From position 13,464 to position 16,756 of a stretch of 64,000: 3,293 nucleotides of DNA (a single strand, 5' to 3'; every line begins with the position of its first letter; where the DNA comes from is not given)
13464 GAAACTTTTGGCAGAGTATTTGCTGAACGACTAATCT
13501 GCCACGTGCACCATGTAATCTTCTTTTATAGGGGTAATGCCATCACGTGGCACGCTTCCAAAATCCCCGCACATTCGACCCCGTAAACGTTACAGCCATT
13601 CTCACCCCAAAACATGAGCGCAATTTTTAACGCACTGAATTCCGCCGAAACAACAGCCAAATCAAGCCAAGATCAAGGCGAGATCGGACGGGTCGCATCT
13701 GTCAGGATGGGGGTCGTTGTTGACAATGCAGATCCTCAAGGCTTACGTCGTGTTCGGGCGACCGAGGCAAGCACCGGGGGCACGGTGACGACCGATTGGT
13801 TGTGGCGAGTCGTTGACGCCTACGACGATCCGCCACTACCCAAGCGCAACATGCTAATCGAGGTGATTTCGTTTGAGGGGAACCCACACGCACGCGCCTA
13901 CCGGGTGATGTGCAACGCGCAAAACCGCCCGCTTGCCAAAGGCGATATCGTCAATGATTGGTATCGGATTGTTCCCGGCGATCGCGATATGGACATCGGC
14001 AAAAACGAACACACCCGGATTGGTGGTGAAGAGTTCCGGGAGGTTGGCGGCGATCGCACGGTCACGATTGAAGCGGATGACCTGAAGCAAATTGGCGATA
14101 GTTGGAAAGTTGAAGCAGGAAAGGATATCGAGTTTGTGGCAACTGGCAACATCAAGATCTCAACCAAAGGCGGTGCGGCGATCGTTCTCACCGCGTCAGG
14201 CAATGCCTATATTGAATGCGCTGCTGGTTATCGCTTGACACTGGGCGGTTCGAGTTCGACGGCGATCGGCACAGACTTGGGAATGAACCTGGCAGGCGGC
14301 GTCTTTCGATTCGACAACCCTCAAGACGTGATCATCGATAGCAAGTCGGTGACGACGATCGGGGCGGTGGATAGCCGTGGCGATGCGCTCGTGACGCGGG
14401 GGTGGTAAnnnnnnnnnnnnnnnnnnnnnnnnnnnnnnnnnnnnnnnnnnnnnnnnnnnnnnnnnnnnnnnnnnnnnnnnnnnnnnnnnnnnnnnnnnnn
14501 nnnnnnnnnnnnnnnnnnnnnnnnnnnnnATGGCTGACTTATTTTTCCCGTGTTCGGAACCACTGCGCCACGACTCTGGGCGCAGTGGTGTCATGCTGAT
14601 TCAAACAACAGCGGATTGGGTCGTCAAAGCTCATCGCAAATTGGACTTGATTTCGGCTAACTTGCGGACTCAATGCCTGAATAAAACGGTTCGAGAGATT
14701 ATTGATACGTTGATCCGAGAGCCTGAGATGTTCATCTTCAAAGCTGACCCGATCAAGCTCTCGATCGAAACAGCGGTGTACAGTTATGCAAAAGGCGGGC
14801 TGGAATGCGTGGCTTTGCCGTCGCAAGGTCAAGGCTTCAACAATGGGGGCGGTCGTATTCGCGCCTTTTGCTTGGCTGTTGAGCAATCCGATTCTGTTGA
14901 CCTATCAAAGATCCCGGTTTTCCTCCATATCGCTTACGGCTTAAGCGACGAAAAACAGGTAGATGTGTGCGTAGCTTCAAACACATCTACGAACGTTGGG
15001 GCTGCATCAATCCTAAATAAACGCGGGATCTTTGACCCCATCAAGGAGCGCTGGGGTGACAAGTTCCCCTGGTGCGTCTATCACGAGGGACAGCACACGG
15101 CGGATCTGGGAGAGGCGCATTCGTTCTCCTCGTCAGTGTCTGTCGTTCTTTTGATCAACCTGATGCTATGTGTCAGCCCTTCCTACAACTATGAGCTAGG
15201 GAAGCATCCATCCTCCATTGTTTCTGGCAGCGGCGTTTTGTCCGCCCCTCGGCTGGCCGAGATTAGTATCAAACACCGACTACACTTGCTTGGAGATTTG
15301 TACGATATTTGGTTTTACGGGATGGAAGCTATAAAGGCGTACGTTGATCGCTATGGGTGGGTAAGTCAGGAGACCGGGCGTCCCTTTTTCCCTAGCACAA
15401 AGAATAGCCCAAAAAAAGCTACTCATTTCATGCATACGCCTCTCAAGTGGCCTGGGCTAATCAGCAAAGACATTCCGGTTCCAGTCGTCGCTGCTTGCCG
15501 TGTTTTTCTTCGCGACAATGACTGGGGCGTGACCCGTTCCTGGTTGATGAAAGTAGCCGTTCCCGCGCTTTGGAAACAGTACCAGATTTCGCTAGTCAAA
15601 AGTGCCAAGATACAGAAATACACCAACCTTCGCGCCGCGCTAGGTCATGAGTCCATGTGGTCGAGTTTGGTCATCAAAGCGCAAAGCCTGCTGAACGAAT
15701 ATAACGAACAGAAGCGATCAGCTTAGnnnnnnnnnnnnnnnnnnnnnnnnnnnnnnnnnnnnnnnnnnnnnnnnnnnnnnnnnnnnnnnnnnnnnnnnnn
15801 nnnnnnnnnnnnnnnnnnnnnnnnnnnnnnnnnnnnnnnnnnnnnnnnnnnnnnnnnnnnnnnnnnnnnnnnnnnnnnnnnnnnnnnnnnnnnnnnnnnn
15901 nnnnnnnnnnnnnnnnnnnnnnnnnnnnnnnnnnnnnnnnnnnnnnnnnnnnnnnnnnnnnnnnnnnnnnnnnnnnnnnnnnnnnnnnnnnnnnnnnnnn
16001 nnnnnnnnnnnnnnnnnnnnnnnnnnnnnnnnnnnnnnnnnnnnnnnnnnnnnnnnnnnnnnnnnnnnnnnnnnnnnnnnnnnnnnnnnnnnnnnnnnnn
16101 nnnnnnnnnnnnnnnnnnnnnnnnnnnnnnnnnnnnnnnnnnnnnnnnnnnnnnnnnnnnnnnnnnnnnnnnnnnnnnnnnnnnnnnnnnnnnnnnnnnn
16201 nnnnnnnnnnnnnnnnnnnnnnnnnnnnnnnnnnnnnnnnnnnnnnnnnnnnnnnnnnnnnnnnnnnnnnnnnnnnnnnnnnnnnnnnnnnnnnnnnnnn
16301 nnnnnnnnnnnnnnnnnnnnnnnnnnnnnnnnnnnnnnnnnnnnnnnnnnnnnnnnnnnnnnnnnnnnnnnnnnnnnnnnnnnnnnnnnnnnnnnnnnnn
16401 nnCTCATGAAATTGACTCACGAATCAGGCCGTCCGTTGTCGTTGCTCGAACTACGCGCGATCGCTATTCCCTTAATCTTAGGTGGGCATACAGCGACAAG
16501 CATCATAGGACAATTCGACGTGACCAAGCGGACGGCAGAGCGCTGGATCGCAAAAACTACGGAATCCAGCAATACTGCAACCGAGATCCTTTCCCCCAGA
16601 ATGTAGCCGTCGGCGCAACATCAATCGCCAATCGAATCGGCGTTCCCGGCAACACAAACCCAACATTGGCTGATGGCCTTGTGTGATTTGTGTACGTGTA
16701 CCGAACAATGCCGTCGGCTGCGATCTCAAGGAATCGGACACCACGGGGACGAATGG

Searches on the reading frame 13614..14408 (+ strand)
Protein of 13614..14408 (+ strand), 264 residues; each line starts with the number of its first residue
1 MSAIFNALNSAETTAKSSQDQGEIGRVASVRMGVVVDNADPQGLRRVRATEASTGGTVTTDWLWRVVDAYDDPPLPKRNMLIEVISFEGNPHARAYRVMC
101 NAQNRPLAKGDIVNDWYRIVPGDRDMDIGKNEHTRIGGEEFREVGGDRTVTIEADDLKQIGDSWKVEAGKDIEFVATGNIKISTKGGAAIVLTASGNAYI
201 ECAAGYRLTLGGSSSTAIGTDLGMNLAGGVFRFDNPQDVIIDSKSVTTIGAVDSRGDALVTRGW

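Call 18: search_protein_families(library=pfam, proteins=[window:13614-14408:+], max_evalue=0.01)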
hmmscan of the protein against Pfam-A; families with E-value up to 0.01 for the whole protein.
window:13614-14408:+ (264 aa): 1 family
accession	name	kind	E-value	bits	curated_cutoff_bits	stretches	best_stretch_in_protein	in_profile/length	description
PF22178.3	Gp5_trimer_C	-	5.4e-06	27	30.9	1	112-171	48-107/112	Bacteriophage T4 gp5 C-terminal trimerisation domain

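Call 19: search_protein_families(library=phrogs, proteins=[window:13614-14408:+], max_evalue=0.001)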
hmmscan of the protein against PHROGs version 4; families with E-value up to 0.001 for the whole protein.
window:13614-14408:+ (264 aa): 2 families
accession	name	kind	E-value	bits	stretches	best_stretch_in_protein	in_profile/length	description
phrog_9992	-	tail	9.6e-10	39.4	1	30-222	17-209/228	baseplate assembly protein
phrog_430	-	tail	3.1e-09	36.8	1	112-228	381-495/868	baseplate hub subunit and tail lysozyme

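Call 46: find_related_loci(query=window:13614-14408:+, collection=viral_contigs, flank=10000)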
Query window:13614-14408:+ (264 aa) in viral_contigs; peptide patterns used: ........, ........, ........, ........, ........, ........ (x = any residue, [..] = any of these).
2 stretches matched a pattern, but none encodes a relative of the query by tblastn (E <= 1e-3).

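Call 80: find_homologous_proteins(query=window:13614-14408:+, max_evalue=1e-10)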
Query window:13614-14408:+ (264 aa): 3 proteins with E <= 1e-10 among 1861 candidates.
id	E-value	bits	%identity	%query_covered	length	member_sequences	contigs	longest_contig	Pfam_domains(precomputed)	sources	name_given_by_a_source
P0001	1.2e-163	561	94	100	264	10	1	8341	PF22178.4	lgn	-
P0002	9.5e-78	279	50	100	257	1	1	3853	PF22178.4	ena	-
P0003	3.6e-76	274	51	100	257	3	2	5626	-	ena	-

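Call 81: find_encoding_contigs(protein=P0001, flank=8000, max_places=4)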
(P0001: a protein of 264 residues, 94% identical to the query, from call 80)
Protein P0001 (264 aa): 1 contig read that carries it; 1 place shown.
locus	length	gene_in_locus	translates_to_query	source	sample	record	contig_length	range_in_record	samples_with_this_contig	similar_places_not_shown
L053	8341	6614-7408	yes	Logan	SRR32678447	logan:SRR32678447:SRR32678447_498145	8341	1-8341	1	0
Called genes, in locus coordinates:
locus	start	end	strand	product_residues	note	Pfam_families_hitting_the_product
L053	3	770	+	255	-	?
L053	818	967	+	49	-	-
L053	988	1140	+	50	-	-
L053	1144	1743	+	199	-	PF17289:Terminase_6C (weak)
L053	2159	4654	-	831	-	-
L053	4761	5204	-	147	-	-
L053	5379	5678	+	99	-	-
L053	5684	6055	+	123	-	-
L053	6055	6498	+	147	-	PF05069:Phage_tail_S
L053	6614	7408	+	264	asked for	PF22178:Gp5_trimer_C (faint)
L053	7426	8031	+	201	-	-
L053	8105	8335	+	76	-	-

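Call 82: find_encoding_contigs(protein=P0003, flank=8000, max_places=4)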
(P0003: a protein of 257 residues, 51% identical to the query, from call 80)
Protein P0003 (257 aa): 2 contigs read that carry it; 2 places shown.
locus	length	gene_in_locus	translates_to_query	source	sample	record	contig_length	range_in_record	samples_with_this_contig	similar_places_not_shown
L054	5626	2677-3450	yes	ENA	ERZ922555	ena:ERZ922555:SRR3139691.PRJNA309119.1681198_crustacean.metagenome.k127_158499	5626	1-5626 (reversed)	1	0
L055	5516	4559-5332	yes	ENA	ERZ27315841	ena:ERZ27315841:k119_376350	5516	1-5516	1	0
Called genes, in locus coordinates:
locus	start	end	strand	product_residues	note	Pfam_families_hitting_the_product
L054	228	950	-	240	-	-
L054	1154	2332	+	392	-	-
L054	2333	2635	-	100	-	-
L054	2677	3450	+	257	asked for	-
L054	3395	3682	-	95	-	PF11753:DUF3310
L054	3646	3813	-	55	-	-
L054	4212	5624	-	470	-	?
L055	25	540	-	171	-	-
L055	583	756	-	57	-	-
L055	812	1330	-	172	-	-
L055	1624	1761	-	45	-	-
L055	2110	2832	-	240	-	-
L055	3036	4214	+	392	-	-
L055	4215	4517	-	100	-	-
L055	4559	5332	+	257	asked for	-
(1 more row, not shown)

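Call 83: find_encoding_contigs(protein=P0002, flank=8000, max_places=4)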
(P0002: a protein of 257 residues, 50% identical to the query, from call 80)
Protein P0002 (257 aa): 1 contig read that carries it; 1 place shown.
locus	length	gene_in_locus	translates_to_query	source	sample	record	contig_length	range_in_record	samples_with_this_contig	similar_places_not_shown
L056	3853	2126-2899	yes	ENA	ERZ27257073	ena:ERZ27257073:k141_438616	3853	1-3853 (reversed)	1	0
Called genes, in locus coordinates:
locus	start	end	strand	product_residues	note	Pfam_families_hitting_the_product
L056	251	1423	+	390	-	-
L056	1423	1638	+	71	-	-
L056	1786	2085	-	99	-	-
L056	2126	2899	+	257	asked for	PF22178:Gp5_trimer_C (faint)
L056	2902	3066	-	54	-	-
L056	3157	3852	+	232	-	?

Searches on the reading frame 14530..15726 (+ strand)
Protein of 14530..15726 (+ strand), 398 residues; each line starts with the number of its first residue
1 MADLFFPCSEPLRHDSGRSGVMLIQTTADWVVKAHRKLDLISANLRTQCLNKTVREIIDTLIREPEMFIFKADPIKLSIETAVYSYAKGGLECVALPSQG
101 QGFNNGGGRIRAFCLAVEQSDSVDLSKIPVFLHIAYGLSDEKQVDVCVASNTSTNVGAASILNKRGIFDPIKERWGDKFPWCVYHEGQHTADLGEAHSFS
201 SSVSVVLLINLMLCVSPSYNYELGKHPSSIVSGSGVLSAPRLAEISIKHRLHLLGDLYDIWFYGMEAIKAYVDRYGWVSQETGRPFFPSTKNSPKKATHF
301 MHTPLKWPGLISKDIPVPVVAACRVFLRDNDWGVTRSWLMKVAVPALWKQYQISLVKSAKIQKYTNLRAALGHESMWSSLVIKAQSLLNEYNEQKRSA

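Call 18: search_protein_families(library=pfam, proteins=[window:14530-15726:+], max_evalue=0.01)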
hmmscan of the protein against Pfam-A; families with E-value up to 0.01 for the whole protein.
window:14530-15726:+ (398 aa): 1 family
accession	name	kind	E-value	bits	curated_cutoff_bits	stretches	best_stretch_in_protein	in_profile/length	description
PF10592.14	AIPR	-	0.006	16.7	25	0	44-173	4-134/308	AIPR protein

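Call 19: search_protein_families(library=phrogs, proteins=[window:14530-15726:+], max_evalue=0.001)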
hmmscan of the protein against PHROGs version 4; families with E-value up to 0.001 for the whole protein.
window:14530-15726:+ (398 aa): 0 families

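Call 111: search_protein_families(library=padloc, proteins=[window:14530-15726:+], max_evalue=0.01)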
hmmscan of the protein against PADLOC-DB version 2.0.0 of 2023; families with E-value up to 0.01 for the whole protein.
window:14530-15726:+ (398 aa): 0 families

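Call 112: search_protein_families(library=ncbifam, proteins=[window:14530-15726:+], max_evalue=0.01)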
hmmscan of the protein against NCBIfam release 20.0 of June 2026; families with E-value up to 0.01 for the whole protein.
window:14530-15726:+ (398 aa): 0 families

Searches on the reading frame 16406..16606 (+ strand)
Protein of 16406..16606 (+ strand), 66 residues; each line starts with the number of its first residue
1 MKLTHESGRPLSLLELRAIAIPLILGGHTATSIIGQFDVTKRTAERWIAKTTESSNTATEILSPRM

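Call 18: search_protein_families(library=pfam, proteins=[window:16406-16606:+], max_evalue=0.01)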
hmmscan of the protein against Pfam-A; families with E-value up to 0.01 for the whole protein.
window:16406-16606:+ (66 aa): 2 families
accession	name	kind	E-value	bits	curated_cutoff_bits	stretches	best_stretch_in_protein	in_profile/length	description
PF13384.12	HTH_23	-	0.00078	19.6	24.6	1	15-50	5-40/50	Homeodomain-like domain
PF13518.12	HTH_28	-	0.0086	16.6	25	0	17-50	2-35/52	Helix-turn-helix domain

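Call 19: search_protein_families(library=phrogs, proteins=[window:16406-16606:+], max_evalue=0.001)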
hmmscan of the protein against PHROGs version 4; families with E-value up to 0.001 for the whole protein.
window:16406-16606:+ (66 aa): 0 families
